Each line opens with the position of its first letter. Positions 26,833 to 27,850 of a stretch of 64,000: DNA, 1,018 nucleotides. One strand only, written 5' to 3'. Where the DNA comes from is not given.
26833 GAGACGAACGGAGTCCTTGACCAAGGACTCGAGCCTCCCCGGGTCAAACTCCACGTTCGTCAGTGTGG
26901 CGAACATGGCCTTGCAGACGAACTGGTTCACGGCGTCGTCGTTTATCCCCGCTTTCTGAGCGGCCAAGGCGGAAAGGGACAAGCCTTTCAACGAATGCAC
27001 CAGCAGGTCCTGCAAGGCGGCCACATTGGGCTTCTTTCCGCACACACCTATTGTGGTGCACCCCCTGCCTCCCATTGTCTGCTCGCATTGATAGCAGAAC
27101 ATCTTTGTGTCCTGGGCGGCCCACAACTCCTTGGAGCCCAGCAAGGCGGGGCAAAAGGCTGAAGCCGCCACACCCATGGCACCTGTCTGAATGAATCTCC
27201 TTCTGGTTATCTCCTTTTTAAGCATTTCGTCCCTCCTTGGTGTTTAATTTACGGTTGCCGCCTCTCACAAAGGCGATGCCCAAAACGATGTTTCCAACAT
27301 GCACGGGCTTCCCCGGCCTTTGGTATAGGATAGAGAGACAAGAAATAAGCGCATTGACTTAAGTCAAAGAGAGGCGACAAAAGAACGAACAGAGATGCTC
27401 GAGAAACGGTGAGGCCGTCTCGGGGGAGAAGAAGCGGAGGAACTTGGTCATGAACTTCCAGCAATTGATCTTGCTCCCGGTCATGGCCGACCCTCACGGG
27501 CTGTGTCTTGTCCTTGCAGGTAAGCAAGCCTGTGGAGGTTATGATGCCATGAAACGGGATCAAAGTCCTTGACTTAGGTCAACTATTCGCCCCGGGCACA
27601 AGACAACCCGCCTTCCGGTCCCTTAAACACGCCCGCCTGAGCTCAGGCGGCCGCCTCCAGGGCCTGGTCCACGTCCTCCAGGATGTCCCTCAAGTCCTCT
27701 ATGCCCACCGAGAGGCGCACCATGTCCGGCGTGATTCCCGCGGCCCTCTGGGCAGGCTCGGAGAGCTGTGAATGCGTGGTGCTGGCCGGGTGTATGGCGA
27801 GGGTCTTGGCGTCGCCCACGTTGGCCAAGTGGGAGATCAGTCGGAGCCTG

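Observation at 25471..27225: Hybrid cluster protein carrying a strong twin-arginine export signal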

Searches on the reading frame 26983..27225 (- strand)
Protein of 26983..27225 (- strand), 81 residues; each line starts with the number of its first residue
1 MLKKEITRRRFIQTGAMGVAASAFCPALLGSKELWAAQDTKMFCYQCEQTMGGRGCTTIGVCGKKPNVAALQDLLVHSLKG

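Call 48: find_homologous_proteins(query=A2, max_evalue=0.00001)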
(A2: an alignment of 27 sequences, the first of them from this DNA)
Query A2 (27 sequences) (81 aa, profile of the alignment): 3366 proteins with E <= 0.00001 among 4404 candidates; the best 120 are listed.
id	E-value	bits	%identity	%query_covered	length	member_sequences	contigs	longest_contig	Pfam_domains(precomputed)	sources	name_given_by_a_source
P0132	3.1e-38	148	64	100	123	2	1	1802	PF03063.26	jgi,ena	-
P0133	9.5e-37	143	54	100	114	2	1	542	PF03063.26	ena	-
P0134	1.1e-36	143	55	99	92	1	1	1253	PF03063.26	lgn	-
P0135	2.6e-36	141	53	98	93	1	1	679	PF03063.26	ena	-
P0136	3.5e-35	138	60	100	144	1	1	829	PF03063.26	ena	-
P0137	1.6e-34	136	54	100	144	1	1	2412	PF03063.26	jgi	-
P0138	2.1e-34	135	60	99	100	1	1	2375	PF03063.26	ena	-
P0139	2.1e-34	135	54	98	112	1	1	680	PF03063.26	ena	-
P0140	5.2e-34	134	59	100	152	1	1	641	PF03063.26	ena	-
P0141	8.3e-34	133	56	99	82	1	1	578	PF03063.26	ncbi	-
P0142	1.0e-33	133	57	95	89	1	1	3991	PF03063.26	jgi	-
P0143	6.1e-27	111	59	81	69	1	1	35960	-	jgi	jgi:hydroxylamine reductase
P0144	3.5e-26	109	58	85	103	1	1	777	-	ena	-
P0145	4.6e-24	102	60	80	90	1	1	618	PF03063.26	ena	-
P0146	4.7e-24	102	49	74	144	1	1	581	-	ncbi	-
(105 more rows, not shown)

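Call 59: search_protein_families(library=ncbifam, alignment_id=A2, max_evalue=0.01)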
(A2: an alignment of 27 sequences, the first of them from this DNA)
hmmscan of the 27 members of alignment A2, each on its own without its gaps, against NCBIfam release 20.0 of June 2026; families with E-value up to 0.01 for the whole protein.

A. member 1, seq(81 aa): 3 families
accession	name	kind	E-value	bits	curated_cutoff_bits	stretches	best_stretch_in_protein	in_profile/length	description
NF003658.0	PRK05290.1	equivalog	6.3e-15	54.8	367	1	42-81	1-40/546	hydroxylamine reductase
TIGR01703.1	hybrid_clust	equivalog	1.6e-13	50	360.8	1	42-80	1-39/522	hydroxylamine reductase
TIGR01409.1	TAT_signal_seq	domain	0.0023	18.2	16.7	1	6-24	1-19/29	twin-arginine translocation signal domain-containing protein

B. families by the number of members that match (of 27 scanned): 8 families
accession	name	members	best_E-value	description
NF003658.0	PRK05290.1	24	3.1e-16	hydroxylamine reductase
TIGR01703.1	hybrid_clust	24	2.1e-14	hydroxylamine reductase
TIGR01409.1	TAT_signal_seq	21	3.5e-06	twin-arginine translocation signal domain-containing protein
TIGR02811.1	formate_TAT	11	1.9e-05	formate dehydrogenase region TAT target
NF038009.1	TatB_1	2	0.0031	twin-arginine translocation system-associated protein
NF010055.0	PRK13532.1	2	0.0049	nitrate reductase catalytic subunit NapA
TIGR01706.1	NAPA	2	0.009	periplasmic nitrate reductase subunit alpha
NF045648.2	2X_seleno_MbdU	1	0.0074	metal-binding double selenoprotein MbdU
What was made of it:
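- Closest known: Tat-exported Fe-S and Mo enzymes of anaerobes. Same: 11 of 27 Hcp signals also match the 'formate dehydrogenase region TAT target' model (call 59).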

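Call 60: search_protein_families(library=pfam, alignment_id=A2, max_evalue=0.01)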
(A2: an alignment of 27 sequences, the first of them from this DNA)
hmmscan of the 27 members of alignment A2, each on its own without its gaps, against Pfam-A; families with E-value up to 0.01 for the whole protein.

A. member 1, seq(81 aa): 2 families
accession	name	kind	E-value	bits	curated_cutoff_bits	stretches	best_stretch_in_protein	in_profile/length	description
PF03063.25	Prismane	-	1.5e-08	34.2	27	1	42-81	1-40/513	Prismane/CO dehydrogenase family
PF10518.14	TAT_signal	-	0.0028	18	22.7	1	5-24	1-20/21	TAT (twin-arginine translocation) pathway signal sequence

B. families by the number of members that match (of 27 scanned): 4 families
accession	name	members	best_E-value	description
PF03063.25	Prismane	24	9.5e-10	Prismane/CO dehydrogenase family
PF10518.14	TAT_signal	15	2.9e-07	TAT (twin-arginine translocation) pathway signal sequence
PF20303.3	YLATT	2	0.00049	YEATS-Like-Associating Three TM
PF10399.14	UCR_Fe-S_N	1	0.0055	Ubiquitinol-cytochrome C reductase Fe-S subunit TAT signal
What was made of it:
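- UCR_Fe-S_N hits only 1 of 27 members (call 60).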

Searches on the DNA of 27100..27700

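Call 64: search_rna_families(source=window, start=27100, end=27700, threshold=evalue, max_evalue=1)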
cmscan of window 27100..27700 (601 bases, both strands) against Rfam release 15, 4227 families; matches with E-value up to 1: 1.
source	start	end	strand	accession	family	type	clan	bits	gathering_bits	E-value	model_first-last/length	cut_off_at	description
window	27464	27563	+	RF00822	mir-274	Gene; miRNA;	-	18.4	56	0.7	1-97/97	no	mir-274 microRNA precursor family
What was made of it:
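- Tried and rejected: Rfam scan of the 420-nt upstream spacer: nothing credible (call 64).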

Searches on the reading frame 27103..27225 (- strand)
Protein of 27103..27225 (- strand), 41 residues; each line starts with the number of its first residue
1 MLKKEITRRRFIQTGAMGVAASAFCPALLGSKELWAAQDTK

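Call 5: search_protein_families(library=pfam, proteins=[window:27103-27225:-], max_evalue=1)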
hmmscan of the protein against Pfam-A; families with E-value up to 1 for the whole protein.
seq(41 aa): 2 families
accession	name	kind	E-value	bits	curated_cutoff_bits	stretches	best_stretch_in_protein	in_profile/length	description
PF10518.14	TAT_signal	-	0.00082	19.6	22.7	1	5-24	1-20/21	TAT (twin-arginine translocation) pathway signal sequence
PF10399.14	UCR_Fe-S_N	-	0.0034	17.2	24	1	4-23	7-26/41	Ubiquitinol-cytochrome C reductase Fe-S subunit TAT signal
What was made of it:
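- There is a weak hit to the Rieske Tat-anchor model UCR_Fe-S_N, at E=0.0034 on the extension alone (call 5).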

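Call 6: search_protein_families(library=ncbifam, proteins=[window:27103-27225:-], max_evalue=1)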
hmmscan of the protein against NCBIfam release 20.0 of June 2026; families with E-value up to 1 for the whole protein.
seq(41 aa): 2 families
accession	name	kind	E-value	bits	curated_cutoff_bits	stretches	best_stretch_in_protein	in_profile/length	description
TIGR01409.1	TAT_signal_seq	domain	0.00041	20.6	16.7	1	6-25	1-20/29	twin-arginine translocation signal domain-containing protein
NF038009.1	TatB_1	subfamily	0.084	13.1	100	1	1-29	9-37/70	twin-arginine translocation system-associated protein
